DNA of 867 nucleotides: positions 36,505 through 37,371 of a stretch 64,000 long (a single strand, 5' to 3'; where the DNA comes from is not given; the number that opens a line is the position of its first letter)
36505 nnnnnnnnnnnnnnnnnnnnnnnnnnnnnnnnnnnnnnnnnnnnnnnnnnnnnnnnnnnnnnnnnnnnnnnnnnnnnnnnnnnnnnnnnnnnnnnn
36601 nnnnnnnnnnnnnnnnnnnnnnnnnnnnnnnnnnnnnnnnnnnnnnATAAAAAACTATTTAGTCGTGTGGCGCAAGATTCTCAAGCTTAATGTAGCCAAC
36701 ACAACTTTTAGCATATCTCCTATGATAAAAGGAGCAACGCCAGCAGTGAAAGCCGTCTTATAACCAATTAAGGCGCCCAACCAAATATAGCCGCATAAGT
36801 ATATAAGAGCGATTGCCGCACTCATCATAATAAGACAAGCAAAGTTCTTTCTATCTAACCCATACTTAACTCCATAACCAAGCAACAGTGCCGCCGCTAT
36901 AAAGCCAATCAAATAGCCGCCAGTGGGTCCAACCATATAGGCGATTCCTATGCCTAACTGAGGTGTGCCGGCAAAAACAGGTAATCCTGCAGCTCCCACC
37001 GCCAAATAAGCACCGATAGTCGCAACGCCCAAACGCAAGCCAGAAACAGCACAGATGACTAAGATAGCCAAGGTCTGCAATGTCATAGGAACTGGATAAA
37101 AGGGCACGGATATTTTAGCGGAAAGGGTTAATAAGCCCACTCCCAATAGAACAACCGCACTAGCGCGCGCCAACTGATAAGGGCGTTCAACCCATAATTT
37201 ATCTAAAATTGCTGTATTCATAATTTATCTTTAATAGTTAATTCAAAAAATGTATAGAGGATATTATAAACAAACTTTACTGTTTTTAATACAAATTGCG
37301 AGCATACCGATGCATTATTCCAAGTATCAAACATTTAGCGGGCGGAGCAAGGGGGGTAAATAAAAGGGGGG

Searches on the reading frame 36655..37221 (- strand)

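Call 46: search_protein_families(library=pfam, proteins=[window:36655-37221:-], max_evalue=0.0001)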
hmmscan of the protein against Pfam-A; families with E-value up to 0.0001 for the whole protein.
window:36655-37221:- (188 aa): 1 family
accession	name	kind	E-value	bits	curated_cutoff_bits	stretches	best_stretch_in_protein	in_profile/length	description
PF02632.19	BioY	-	3.6e-35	121.4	25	1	41-184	1-139/140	BioY family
